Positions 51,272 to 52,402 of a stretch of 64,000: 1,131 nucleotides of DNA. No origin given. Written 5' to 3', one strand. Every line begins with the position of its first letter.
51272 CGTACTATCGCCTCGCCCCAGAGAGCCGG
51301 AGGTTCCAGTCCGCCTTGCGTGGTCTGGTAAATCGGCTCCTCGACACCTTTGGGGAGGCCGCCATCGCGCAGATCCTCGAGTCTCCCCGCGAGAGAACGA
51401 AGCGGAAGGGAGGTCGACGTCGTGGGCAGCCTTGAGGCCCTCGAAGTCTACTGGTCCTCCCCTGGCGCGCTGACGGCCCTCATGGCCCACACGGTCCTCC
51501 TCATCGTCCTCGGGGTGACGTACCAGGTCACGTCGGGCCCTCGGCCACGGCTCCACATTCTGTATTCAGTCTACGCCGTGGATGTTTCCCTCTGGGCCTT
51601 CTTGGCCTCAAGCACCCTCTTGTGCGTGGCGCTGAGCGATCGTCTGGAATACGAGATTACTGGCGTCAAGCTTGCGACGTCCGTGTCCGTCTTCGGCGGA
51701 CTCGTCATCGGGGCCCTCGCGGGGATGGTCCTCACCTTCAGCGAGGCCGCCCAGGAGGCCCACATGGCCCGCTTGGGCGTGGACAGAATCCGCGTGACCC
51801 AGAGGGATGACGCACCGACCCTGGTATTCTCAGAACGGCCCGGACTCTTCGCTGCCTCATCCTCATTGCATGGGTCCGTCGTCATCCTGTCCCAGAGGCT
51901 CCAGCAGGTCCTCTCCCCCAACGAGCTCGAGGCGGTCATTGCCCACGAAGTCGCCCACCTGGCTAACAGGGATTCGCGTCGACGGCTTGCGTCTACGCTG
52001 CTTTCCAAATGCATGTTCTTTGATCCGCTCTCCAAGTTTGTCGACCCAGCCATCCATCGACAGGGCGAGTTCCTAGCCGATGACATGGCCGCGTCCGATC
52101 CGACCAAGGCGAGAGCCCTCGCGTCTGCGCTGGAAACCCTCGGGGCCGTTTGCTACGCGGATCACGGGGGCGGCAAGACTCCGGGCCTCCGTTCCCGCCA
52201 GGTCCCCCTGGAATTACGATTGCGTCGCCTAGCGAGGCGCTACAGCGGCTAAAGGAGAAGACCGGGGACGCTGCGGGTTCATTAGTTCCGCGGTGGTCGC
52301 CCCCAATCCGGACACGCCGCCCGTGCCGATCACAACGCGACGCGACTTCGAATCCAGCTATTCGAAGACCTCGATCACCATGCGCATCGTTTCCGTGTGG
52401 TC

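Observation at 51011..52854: BlaI/CopY-type repressor plus BlaR1/HtpX-like membrane protease sharing a 20-bp palindromic operator with a membrane-anchored type-1-copper protein gene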

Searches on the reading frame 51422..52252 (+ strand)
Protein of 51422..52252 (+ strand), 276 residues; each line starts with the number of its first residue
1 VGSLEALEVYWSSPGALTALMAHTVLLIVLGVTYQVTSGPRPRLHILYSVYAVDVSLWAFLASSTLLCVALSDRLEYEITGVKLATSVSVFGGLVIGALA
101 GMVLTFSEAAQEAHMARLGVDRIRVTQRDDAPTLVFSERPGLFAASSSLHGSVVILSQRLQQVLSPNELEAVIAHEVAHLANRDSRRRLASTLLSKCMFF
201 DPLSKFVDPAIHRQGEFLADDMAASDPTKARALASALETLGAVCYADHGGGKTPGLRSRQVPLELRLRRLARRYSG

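Call 3: search_protein_families(library=pfam, proteins=[window:51422-52252:+], max_evalue=0.1)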
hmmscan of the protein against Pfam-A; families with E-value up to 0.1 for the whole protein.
window:51422-52252:+ (276 aa): 7 families
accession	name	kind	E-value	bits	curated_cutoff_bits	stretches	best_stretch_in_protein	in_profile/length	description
PF01435.24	Peptidase_M48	-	1.9e-10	41.3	20.3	1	143-201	39-98/186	Peptidase family M48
PF05569.17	Peptidase_M56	-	6.9e-06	25.9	31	1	151-222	175-246/296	BlaR1 peptidase M56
PF10263.15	SprT-like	-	0.0012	19.2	25.6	1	136-182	25-74/108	SprT-like family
PF23494.1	bPH_10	-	0.054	13.4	27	1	84-131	53-99/151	YqeB-like bacterial PH domain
PF19859.4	DUF6333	-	0.061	13.2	31.4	1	214-244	29-55/234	Family of unknown function (DUF6333)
PF15179.11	Myc_target_1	-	0.07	13.5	31.1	0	77-131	16-71/193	Myc target protein 1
PF11343.13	DUF3145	-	0.087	12.9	25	0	135-180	85-130/156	Protein of unknown function (DUF3145)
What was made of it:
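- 51422..52252 (+): Sensor-less membrane zinc metalloprotease of the M48/M56 clan, 276 aa. Three predicted TM segments (15-33, 53-71, 88-106), HEVAH at 175-179, E216-FLAD. Its start overlaps the repressor stop by 14 nt. Pfam M48 at 41.3 bits (above cutoff) and M56 at 25.9 (below 31) (call 3).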

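Call 4: search_protein_families(library=ncbifam, proteins=[window:51422-52252:+], max_evalue=0.1)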
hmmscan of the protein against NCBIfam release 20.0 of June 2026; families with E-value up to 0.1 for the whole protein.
window:51422-52252:+ (276 aa): 12 families
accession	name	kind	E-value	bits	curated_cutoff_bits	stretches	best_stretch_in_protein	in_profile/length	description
NF003425.0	PRK04897.1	equivalog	4.7e-10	39.1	355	1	138-188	106-156/298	zinc metalloprotease HtpX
NF002669.0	PRK02391.1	equivalog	4.3e-09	35.9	341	1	136-184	101-149/298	zinc metalloprotease HtpX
NF002363.0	PRK01345.1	equivalog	1.9e-08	33.8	422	1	137-185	92-140/318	zinc metalloprotease HtpX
NF002826.0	PRK03001.1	equivalog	2.4e-08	33.5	369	1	136-185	92-141/285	zinc metalloprotease HtpX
NF002322.0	PRK01265.1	equivalog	1.5e-07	31.2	275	1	138-200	109-171/325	zinc metalloprotease HtpX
NF003965.0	PRK05457.1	equivalog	1.7e-07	30.9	245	1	140-184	105-149/285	protease HtpX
NF002775.0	PRK02870.1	equivalog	4.7e-07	29.4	285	1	143-199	147-203/338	zinc metalloprotease HtpX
NF002839.0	PRK03072.1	equivalog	1.6e-05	24.2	412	1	136-185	94-145/291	zinc metalloprotease HtpX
NF052400.1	M48_BAM_BepA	equivalog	0.0092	14.8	570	1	146-189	104-147/483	beta-barrel assembly-enhancing protease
NF033108.1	sensor_BlaR1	exception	0.011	14.3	1200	1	161-223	187-249/585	beta-lactam sensor/signal transducer BlaR1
NF000326.1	blaR1_generic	equivalog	0.041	12.2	400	1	152-203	179-230/585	BlaR1 family beta-lactam sensor/signal transducer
NF007028.0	PRK09494.1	equivalog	0.046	13.6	303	1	75-126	12-65/219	glutamine ABC transporter permease GlnP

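Call 21: find_homologous_proteins(query=window:51422-52252:+)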
Query window:51422-52252:+ (276 aa): 15 proteins with E <= 0.001 among 8000 candidates.
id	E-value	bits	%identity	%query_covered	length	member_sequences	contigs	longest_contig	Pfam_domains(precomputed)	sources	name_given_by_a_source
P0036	6.1e-169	578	97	100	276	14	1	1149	PF01435.25,PF05569.18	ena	-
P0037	3.3e-98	346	62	98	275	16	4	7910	PF01435.25,PF05569.18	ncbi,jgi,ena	ncbi:MAG TPA: M56 family metallopeptidase [Thermoplasmata archaeon]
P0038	2.8e-96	340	61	98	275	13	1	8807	PF01435.25,PF05569.18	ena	-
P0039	1.3e-94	334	61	100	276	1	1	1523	PF01435.25,PF05569.18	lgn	-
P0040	5.5e-39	152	60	48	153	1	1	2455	-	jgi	-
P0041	3.0e-11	61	38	38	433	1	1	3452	PF01435.25,PF05569.18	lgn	-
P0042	1.9e-10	59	38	38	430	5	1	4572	PF01435.25,PF05569.18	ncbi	-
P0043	2.6e-9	55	36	38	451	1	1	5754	PF01435.25,PF05569.18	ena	-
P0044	3.6e-9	54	37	38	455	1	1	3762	PF01435.25,PF05569.18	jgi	jgi:heat shock protein HtpX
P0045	5.9e-9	54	36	45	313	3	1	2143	PF01435.25,PF05569.18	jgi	jgi:heat shock protein HtpX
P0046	8.4e-9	53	37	38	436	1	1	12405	PF01435.25,PF05569.18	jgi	jgi:heat shock protein HtpX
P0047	8.9e-9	53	46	30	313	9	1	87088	PF01435.25,PF05569.18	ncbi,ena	-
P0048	2.9e-4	38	29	49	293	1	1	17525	PF01435.25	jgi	jgi:heat shock protein HtpX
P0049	7.8e-4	37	38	36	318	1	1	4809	PF01435.25,PF05569.18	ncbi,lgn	-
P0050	8.0e-4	37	29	50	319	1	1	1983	PF01435.25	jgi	jgi:heat shock protein HtpX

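Call 23: find_encoding_contigs(protein=P0037, flank=4000, max_places=4)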
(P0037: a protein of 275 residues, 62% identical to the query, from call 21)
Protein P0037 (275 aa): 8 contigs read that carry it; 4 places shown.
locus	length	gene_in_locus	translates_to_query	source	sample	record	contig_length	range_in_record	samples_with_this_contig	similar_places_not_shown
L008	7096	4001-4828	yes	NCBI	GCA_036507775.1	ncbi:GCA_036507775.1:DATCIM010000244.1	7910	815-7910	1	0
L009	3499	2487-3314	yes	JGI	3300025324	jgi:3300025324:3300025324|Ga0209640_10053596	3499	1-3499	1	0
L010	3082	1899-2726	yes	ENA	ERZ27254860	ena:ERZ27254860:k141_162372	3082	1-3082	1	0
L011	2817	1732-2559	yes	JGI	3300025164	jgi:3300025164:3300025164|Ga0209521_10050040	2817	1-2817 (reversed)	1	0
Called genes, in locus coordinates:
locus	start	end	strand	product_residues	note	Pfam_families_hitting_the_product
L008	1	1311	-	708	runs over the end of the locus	PF02463:SMC_N, PF13175:AAA_15 (faint), PF13476:AAA_23, PF13555:AAA_29 (weak)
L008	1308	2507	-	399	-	PF00149:Metallophos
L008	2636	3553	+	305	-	PF00091:Tubulin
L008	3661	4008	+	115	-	PF03965:Penicillinase_R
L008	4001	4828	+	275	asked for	PF05569:Peptidase_M56, PF01435:Peptidase_M48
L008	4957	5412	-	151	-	-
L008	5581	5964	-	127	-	PF01521:Fe-S_biosyn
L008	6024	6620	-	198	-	PF00583:Acetyltransf_1, PF13508:Acetyltransf_7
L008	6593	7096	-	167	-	PF24961:NfeD_membrane, PF01957:NfeD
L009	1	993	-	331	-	?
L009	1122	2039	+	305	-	PF00091:Tubulin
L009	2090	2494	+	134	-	PF03965:Penicillinase_R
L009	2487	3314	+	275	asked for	PF05569:Peptidase_M56, PF01435:Peptidase_M48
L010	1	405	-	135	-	?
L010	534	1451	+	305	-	PF00091:Tubulin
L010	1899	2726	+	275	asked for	PF05569:Peptidase_M56, PF01435:Peptidase_M48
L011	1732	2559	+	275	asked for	PF05569:Peptidase_M56, PF01435:Peptidase_M48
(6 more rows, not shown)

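Call 43: search_solved_structures(query=window:51422-52252:+, max_evalue=1, show_alignments=3)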
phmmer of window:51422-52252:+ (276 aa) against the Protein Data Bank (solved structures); distinct sequences matched with E-value up to 1: 3.
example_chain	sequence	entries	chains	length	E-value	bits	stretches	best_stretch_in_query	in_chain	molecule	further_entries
3cqb_A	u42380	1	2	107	0.00047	22.8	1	93-185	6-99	Probable protease htpX homolog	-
8exs_A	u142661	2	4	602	0.088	15.3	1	157-226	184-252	Beta-lactam sensor/signal transducer BlaR1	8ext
8exp_A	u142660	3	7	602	0.089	15.3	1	157-226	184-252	Beta-lactam sensor/signal transducer BlaR1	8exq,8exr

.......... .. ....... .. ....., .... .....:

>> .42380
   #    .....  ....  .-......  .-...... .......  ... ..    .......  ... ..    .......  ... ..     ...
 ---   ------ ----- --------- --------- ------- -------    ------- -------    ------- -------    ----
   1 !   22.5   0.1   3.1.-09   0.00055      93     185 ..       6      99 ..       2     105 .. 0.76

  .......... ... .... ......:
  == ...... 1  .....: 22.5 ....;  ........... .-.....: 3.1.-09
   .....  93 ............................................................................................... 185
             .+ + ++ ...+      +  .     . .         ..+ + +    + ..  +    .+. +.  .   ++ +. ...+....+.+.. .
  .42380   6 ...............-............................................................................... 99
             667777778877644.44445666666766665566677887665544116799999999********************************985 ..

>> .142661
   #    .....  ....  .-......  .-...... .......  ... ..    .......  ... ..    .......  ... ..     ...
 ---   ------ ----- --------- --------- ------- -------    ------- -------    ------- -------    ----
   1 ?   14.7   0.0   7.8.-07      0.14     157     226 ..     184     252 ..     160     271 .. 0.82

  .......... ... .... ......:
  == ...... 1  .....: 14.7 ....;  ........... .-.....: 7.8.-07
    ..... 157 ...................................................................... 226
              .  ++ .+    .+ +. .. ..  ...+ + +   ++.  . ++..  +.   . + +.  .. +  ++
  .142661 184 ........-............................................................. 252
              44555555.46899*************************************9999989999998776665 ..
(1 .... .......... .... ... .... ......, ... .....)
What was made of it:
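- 51422..52252 (+): BlaR1 alignment (call 43).
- Closest known: Staphylococcus aureus / Bacillus licheniformis BlaI-BlaR1 and MecI-MecR1. Same: An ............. protease segment that aligns to BlaR1 residues 184-252 (call 43).
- Protease: M48 above cutoff, and alignment to the BlaR1 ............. segment (calls 3, 43). Its best sequence hit in the PDB is an HtpX fragment (3cqb; call 43).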

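Call 66: predict_structure(alignment_id=A4)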
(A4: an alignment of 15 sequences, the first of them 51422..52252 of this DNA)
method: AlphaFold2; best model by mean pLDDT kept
length: 276 residues; sequences in the alignment: 15
mean_pLDDT: 73.1   pTM: 0.70
mean pLDDT of the five models: 73.1, 71.6, 71.2, 67.5, 65.3
residues with pLDDT >= 90: 39; 70-90: 126; 50-70: 86; < 50: 25
segments of 3 or more residues with pLDDT < 50: 75-85, 122-129, 249-251
pLDDT, mean of each block of 10 residues (from residue 1): 60 76 89 90 90 83 68 50 51 58 56 58 43 65 56 72 86 86 83 80 84 91 89 90 63 65 88 81
secondary structure, 60 per line:
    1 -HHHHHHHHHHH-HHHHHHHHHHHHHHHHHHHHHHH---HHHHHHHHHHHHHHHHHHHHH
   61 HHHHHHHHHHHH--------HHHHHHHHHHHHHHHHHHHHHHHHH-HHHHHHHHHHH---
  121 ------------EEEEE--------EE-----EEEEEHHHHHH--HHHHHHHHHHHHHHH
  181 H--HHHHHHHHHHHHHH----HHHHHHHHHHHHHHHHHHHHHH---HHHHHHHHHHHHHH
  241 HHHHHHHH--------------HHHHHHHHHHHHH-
elements in order: H2-12 H14-36 H40-72 H81-105 H107-117 E133-137 E153-157 H158-163 H166-181 H184-197 H202-223 H227-248 H263-275

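Call 70: fold_search(model_id=the predicted structure, library=pdb)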
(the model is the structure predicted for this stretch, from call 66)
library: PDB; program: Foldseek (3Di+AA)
matches with E <= 10: 111; with E <= 0.001: 0
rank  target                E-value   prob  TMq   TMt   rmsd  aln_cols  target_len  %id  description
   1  2ypt_A                2.2e-03  1.00  0.46  0.31  18.6       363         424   15  Crystal structure of the human nuclear membrane zinc metalloprotease ZMPSTE24 mutant (E336A) in complex with a synthet (released 2012-12-05)
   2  2ypt_E                2.7e-03  1.00  0.45  0.32  18.3       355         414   15  Crystal structure of the human nuclear membrane zinc metalloprotease ZMPSTE24 mutant (E336A) in complex with a synthet (released 2012-12-05)
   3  8exp_A                2.8e-03  1.00  0.41  0.23   9.5       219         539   15  Cryo-EM structure of S. aureus BlaR1 with C2 symmetry (released 2023-01-11)
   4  8exq_A                3.2e-03  1.00  0.44  0.24   7.2       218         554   14  Cryo-EM structure of S. aureus BlaR1 with C1 symmetry (released 2023-01-11)
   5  4aw6_D                3.9e-03  1.00  0.49  0.34  18.0       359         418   16  Crystal structure of the human nuclear membrane zinc metalloprotease ZMPSTE24 (FACE1) (released 2012-07-25)
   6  2ypt_D                4.1e-03  1.00  0.45  0.32  18.7       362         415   15  Crystal structure of the human nuclear membrane zinc metalloprotease ZMPSTE24 mutant (E336A) in complex with a synthet (released 2012-12-05)
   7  4il3_A                5.6e-03  1.00  0.46  0.32  12.8       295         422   15  Crystal Structure of S. mikatae Ste24p (released 2013-02-20)
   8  2ypt_B                6.2e-03  1.00  0.46  0.32  18.7       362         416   15  Crystal structure of the human nuclear membrane zinc metalloprotease ZMPSTE24 mutant (E336A) in complex with a synthet (released 2012-12-05)
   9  4aw6_B                7.2e-03  1.00  0.46  0.32  10.6       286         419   16  Crystal structure of the human nuclear membrane zinc metalloprotease ZMPSTE24 (FACE1) (released 2012-07-25)
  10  8exs_A                9.3e-03  1.00  0.45  0.25   9.6       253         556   15  Cryo-EM structure of S. aureus BlaR1 F284A mutant (released 2023-01-11)
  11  4aw6_A                9.8e-03  1.00  0.49  0.33  17.5       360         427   16  Crystal structure of the human nuclear membrane zinc metalloprotease ZMPSTE24 (FACE1) (released 2012-07-25)
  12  8exr_A                1.1e-02  0.99  0.38  0.42  15.0       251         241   14  Cryo-EM structure of S. aureus BlaR1 TM and zinc metalloprotease domain (released 2023-01-11)
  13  4il3_B                1.8e-02  1.00  0.45  0.31  18.4       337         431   15  Crystal Structure of S. mikatae Ste24p (released 2013-02-20)
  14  6ait_E                2.2e-02  1.00  0.33  0.23   8.3       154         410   19  Crystal structure of E. coli BepA (released 2018-12-26)
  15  6ait_D                8.6e-02  0.98  0.31  0.21   8.7       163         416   17  Crystal structure of E. coli BepA (released 2018-12-26)
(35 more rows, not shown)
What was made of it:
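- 51422..52252 (+): AF2 model pLDDT 73, with Foldseek top hits ZMPSTE24, BlaR1 and BepA at E about 2e-3 (calls 66, 70).
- The structural matches are weak (E about 2e-3, TM about 0.45, model pLDDT 73; call 70).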

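Call 77: find_related_loci(query=A2, collection=metagenome_contigs, flank=3000)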
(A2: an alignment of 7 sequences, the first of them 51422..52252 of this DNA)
Query A2 (276 aa) in metagenome_contigs; peptide patterns used: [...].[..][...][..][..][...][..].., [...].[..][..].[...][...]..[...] (x = any residue, [..] = any of these).
600 stretches matched a pattern (row limit reached: there are more); 254 encode a relative of the query (tblastn E <= 1e-3); the best 80 are kept; 80 distinct loci.
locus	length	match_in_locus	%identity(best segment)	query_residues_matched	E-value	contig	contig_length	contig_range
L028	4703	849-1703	33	5-270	7e-37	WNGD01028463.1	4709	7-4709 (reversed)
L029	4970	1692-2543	33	5-269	8e-37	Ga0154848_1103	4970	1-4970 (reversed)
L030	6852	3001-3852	33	5-269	1e-34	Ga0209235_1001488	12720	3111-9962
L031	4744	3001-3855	33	4-269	4e-33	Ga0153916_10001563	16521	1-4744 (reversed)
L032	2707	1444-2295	31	5-269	4e-33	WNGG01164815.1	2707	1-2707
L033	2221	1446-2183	32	5-237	6e-33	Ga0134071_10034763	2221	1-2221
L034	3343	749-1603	31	5-270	2e-32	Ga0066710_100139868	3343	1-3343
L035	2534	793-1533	33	43-270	3e-30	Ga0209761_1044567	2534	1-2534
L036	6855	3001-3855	31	4-269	7e-27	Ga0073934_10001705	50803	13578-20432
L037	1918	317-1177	28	3-270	3e-24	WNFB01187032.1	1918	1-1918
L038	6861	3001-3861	28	3-270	5e-23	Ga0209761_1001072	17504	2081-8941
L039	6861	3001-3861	29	3-270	3e-21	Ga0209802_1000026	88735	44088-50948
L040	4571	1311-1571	49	154-240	4e-20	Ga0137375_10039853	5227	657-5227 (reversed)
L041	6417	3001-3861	29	6-270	2e-19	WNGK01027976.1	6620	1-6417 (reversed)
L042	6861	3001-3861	29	6-270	2e-19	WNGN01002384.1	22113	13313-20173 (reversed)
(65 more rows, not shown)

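Call 83: search_protein_families(library=pfam, proteins=[L036:3954-4865:+, L036:4884-6227:+], max_evalue=0.01)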
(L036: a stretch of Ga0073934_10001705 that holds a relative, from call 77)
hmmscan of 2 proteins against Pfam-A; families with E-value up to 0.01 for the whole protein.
L036:3954-4865:+ (303 aa): 1 family
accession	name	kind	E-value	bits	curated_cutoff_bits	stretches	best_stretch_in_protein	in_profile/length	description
PF01909.29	NTP_transf_2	-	0.0019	19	21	1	101-145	3-46/93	Nucleotidyltransferase domain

L036:4884-6227:+ (447 aa): 5 families
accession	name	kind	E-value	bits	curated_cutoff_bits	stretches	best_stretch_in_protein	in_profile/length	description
PF13641.12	Glyco_tranf_2_3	-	1.8e-34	120.2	27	1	105-329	1-230/230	Glycosyltransferase like family 2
PF00535.33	Glycos_transf_2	-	4.8e-20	72.6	23.3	1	108-230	1-123/168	Glycosyl transferase family 2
PF13632.12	Glyco_trans_2_3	-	3e-17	63.5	27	1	191-389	5-189/198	Glycosyl transferase family group 2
PF10111.15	Glyco_tranf_2_2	-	1.1e-09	38.6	27.3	1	108-300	1-206/276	Glycosyltransferase like family 2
PF13506.12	Glyco_transf_21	-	5.9e-05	23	21.7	1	159-327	5-173/174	Glycosyl transferase family 21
